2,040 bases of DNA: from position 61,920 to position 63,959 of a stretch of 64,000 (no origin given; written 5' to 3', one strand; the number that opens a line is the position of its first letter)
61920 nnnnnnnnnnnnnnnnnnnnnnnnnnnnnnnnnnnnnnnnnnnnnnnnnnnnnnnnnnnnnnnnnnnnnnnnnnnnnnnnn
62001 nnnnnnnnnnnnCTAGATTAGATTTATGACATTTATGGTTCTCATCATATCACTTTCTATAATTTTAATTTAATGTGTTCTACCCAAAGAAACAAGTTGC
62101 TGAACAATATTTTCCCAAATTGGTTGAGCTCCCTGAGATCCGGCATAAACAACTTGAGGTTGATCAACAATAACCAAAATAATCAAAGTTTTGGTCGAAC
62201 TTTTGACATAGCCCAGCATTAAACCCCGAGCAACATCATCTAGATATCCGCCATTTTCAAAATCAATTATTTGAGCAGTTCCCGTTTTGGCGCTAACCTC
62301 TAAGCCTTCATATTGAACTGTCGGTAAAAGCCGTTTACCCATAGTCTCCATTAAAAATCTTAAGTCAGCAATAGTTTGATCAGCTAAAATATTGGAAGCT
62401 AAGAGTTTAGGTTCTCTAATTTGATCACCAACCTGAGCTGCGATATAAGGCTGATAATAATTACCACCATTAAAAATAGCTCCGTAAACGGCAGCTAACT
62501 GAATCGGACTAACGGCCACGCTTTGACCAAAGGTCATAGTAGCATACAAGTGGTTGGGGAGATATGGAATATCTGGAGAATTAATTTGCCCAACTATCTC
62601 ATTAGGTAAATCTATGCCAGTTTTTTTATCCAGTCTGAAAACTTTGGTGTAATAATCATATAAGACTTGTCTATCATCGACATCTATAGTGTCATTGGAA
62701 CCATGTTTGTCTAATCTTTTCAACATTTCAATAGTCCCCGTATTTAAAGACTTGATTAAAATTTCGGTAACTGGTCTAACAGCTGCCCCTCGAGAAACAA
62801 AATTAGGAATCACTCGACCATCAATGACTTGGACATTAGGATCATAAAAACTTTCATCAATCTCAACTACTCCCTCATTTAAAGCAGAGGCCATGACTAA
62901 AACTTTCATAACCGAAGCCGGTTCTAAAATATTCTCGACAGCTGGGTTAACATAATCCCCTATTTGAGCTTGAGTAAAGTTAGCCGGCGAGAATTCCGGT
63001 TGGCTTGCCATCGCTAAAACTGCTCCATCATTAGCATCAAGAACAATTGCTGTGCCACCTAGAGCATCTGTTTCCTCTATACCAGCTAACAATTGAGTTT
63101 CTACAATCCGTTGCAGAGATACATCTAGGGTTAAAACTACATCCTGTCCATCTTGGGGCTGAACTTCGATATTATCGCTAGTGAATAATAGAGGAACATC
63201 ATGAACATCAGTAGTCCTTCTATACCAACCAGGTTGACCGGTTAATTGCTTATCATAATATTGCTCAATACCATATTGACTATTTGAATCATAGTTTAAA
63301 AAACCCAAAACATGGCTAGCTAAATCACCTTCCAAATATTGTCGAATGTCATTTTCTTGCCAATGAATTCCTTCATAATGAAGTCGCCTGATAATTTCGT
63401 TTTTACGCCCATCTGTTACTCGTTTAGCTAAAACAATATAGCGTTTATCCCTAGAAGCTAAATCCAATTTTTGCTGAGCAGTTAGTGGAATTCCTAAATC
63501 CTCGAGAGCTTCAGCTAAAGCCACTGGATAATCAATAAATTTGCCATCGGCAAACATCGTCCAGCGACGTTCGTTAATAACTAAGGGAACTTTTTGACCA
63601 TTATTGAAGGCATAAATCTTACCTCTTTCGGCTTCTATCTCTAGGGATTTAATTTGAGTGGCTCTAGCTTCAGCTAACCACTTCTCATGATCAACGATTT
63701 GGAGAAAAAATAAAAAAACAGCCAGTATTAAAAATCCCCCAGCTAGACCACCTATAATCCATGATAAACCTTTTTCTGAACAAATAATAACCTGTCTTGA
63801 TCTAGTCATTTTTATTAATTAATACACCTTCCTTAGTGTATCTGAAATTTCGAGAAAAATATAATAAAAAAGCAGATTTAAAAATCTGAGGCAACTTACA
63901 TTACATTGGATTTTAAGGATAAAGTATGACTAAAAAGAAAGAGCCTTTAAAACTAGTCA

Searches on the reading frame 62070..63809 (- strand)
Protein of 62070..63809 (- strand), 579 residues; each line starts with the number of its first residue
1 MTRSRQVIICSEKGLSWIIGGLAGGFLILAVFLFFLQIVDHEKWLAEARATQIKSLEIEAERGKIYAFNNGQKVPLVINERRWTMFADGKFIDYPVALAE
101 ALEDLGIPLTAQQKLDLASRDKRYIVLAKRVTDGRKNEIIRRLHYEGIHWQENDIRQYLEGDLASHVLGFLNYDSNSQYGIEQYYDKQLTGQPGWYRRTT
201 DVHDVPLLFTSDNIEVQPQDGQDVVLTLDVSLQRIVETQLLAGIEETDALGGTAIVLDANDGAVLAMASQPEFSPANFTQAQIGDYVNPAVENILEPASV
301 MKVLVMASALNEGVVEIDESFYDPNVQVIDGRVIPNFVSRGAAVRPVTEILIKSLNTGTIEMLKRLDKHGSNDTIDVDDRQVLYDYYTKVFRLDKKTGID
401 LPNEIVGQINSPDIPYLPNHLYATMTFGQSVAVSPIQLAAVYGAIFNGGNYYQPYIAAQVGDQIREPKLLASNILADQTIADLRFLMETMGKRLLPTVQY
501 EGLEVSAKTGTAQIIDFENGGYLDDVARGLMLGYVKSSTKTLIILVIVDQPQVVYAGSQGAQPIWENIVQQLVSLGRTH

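Call 15: search_protein_families(library=ncbifam, proteins=[window:62070-63809:-])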
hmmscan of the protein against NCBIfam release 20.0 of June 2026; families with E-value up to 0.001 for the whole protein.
window:62070-63809:- (579 aa): 18 families
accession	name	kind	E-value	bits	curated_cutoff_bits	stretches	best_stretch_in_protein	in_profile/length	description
TIGR02214.1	spoVD_pbp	equivalog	1.2e-75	255.1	688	1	26-572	13-554/636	stage V sporulation protein D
TIGR03423.1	pbp2_mrdA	equivalog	6.9e-59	199.9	455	1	17-573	5-591/593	penicillin-binding protein 2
NF053573.1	PBP2_PenA_Neis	exception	3.8e-49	167.7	1105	1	9-570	22-558/572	peptidoglycan D,D-transpeptidase PBP2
NF011685.0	PRK15105.1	subfamily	9.4e-46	156.5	737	1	15-570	20-555/588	peptidoglycan glycosyltransferase FtsI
NF038271.1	strep_PBP2X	exception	2.1e-30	105.6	1050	1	141-553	168-595/750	penicillin-binding protein PBP2X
NF008061.0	PRK10795.1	equivalog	3.5e-19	68.8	962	1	177-327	207-359/634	peptidoglycan DD-transpeptidase MrdA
NF038278.1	strep_PBP2B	exception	2.1e-18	66.1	975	1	181-462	267-550/678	penicillin-binding protein PBP2B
TIGR02074.1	PBP_1a_fam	subfamily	1.4e-15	57.1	508.75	2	219-367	221-368/535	PBP1A family penicillin-binding protein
NF051842.1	PBP4_5_Efaec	equivalog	5.1e-14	51.6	700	2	178-280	292-384/668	penicillin-binding protein PBP4(5)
NF000406.1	MECB_PBP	exception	1e-09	37.4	1450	1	173-281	271-374/674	PBP2a family beta-lactam-resistant peptidoglycan transpeptidase MecB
TIGR02073.1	PBP_1c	equivalog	1.5e-09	37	494.2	1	209-369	229-385/728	penicillin-binding protein 1C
NF033378.1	MECD_PBP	exception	6.1e-08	31.4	1450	1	170-320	271-427/678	PBP2a family beta-lactam-resistant peptidoglycan transpeptidase MecD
NF000237.1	MECA_PBP2A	equivalog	8.2e-08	31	750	1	178-280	280-373/668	PBP2a family beta-lactam-resistant peptidoglycan transpeptidase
NF000410.1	MECA1_pure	exception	2.4e-06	26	1480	0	177-279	278-370/666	PBP2a family beta-lactam-resistant peptidoglycan transpeptidase MecA1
NF000409.1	MECA_pure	exception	2.9e-06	26.1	1490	1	178-293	280-386/668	PBP2a family beta-lactam-resistant peptidoglycan transpeptidase MecA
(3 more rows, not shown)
